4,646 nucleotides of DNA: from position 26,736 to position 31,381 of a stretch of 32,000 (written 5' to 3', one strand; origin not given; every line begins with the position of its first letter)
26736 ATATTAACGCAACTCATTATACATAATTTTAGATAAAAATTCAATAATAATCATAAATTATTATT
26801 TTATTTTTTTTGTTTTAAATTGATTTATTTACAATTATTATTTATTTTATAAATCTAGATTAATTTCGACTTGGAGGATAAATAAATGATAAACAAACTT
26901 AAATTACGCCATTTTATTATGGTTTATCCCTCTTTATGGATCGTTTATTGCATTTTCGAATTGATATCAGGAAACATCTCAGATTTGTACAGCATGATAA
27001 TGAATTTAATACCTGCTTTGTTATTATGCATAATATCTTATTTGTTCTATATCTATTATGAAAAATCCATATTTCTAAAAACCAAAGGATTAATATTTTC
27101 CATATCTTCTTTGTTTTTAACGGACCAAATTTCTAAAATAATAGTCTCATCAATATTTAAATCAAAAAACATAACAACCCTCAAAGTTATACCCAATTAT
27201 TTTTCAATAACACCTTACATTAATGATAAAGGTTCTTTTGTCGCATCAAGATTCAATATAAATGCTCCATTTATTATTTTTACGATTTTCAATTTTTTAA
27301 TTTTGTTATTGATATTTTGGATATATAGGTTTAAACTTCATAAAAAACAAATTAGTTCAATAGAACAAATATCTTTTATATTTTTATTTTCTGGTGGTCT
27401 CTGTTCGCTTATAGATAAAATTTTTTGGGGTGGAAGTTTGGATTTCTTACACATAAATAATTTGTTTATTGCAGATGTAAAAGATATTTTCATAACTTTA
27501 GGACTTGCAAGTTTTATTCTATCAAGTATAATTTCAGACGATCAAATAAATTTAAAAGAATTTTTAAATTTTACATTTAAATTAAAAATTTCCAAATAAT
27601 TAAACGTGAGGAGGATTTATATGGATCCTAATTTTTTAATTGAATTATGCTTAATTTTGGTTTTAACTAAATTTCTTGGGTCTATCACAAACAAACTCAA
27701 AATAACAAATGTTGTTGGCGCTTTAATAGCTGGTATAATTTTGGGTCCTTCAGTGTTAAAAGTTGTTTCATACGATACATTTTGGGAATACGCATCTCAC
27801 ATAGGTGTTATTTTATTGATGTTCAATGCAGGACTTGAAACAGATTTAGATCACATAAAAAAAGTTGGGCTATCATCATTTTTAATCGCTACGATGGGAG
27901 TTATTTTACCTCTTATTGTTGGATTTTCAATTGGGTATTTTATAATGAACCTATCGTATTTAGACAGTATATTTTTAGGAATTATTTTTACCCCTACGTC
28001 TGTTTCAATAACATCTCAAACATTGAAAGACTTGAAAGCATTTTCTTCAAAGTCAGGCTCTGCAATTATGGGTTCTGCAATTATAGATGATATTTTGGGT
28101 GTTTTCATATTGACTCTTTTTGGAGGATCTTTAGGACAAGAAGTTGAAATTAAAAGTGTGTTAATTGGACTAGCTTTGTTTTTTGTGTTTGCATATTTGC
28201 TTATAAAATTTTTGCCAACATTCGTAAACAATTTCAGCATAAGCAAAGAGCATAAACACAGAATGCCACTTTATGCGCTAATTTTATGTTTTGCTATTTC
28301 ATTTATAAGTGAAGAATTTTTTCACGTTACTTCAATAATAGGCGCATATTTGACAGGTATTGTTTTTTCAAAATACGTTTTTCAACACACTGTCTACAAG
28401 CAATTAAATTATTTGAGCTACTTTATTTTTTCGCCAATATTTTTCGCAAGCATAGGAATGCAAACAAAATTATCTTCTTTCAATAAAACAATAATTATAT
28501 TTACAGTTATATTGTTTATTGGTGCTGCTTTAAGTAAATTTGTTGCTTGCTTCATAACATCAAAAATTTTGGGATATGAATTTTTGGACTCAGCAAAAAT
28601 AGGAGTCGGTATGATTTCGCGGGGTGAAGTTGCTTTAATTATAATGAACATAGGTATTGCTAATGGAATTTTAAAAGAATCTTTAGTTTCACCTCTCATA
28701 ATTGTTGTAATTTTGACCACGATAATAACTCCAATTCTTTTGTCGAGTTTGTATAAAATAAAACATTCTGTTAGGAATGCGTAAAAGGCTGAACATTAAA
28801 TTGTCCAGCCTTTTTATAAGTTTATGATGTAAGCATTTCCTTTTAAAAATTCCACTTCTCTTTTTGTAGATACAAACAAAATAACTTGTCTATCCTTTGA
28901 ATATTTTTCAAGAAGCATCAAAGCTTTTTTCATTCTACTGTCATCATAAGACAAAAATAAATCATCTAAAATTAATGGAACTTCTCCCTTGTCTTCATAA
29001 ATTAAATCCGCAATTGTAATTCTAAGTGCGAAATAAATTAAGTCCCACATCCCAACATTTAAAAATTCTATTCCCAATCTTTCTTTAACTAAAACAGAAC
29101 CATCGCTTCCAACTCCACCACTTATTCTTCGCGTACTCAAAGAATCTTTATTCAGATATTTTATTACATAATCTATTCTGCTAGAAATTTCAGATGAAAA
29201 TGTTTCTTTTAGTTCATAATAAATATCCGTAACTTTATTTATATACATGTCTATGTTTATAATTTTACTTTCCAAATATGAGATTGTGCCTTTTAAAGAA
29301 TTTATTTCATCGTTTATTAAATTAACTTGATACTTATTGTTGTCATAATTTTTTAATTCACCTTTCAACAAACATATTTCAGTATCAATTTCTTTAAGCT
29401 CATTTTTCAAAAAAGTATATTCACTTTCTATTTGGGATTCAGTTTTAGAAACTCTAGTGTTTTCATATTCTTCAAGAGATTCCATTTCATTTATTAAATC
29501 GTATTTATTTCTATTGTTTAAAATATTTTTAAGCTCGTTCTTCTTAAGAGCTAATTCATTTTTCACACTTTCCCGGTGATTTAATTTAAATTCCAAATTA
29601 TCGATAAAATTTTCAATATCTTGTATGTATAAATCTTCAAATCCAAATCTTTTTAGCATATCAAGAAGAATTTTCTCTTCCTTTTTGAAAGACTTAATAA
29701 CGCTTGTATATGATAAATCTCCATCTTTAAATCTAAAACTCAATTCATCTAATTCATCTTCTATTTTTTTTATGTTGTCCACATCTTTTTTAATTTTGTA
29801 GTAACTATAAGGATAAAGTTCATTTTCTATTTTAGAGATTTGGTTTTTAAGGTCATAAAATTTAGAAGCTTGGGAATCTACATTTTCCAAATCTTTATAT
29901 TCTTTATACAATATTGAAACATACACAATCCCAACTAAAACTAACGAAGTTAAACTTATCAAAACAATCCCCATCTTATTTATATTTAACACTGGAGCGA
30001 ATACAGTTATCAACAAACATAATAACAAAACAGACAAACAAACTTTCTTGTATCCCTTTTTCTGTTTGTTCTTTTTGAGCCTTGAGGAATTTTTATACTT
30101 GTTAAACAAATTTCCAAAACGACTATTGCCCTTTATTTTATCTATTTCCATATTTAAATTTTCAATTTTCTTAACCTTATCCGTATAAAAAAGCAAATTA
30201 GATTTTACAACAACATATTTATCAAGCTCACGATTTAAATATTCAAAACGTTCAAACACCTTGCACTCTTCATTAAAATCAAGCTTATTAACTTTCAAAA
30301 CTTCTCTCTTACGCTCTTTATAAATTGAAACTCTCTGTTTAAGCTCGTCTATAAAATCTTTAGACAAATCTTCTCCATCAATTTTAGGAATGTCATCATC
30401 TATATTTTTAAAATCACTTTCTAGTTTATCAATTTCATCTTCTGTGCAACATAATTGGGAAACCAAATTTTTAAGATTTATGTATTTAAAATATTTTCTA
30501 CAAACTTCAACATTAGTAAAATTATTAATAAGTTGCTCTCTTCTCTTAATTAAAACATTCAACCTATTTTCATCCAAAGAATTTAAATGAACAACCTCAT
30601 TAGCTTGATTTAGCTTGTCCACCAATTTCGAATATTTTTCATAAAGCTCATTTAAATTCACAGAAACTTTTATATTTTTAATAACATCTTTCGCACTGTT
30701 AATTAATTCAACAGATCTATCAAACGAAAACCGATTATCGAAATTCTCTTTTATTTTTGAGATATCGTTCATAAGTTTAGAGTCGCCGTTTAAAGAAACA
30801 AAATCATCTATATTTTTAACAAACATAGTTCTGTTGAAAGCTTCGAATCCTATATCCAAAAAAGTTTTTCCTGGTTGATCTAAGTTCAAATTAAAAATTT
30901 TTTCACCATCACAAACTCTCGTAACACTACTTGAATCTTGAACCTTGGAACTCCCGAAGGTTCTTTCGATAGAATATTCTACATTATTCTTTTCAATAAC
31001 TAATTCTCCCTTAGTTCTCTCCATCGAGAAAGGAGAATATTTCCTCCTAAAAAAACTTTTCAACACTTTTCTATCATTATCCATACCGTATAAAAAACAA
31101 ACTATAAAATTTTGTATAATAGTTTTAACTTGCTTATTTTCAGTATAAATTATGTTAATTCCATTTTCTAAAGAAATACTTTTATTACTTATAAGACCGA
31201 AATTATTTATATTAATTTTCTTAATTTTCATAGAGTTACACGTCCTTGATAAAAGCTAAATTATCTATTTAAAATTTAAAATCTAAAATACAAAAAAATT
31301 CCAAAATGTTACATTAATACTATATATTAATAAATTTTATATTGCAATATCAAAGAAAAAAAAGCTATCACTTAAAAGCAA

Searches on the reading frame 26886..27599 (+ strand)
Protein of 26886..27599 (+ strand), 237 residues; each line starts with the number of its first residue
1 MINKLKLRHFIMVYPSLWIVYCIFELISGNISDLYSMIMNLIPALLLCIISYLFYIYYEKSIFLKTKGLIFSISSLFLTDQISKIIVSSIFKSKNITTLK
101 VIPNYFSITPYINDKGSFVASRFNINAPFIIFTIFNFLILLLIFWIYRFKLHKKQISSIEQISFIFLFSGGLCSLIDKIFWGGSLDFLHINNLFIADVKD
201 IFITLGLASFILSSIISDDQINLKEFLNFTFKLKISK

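Call 35: search_protein_families(library=pfam, proteins=[window:26886-27599:+], max_evalue=0.001)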
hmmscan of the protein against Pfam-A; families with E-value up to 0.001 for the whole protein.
window:26886-27599:+ (237 aa): 1 family
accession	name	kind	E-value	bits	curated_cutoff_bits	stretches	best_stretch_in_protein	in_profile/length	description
PF01252.23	Peptidase_A8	-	1.8e-19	70.8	25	1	75-215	4-141/142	Signal peptidase (SPase) II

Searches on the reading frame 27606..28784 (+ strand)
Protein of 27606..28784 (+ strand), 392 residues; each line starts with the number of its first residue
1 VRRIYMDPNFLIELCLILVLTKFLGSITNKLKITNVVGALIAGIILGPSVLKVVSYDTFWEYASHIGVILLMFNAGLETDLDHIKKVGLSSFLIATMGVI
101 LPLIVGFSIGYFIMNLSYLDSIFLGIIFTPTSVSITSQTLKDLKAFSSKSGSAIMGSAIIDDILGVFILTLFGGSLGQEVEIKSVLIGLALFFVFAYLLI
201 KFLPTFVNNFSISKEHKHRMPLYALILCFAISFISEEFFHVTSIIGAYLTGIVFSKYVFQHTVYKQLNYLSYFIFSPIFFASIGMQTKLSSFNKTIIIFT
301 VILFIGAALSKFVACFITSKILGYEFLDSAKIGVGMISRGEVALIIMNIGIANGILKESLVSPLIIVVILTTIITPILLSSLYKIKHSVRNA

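Call 35: search_protein_families(library=pfam, proteins=[window:27606-28784:+], max_evalue=0.001)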
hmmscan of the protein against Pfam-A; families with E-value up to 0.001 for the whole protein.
window:27606-28784:+ (392 aa): 1 family
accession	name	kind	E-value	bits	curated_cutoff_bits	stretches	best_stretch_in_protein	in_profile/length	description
PF00999.27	Na_H_Exchanger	-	2.6e-69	234.3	26.2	1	21-380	7-370/375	Sodium/hydrogen exchanger, transmembrane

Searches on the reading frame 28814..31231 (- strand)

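Call 35: search_protein_families(library=pfam, proteins=[window:28814-31231:-], max_evalue=0.001)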
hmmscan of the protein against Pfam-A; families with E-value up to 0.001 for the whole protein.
window:28814-31231:- (805 aa): 1 family
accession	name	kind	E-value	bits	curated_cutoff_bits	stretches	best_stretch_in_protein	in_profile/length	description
PF13476.12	AAA_23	-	1.9e-05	25.9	27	1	5-212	1-198/201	AAA domain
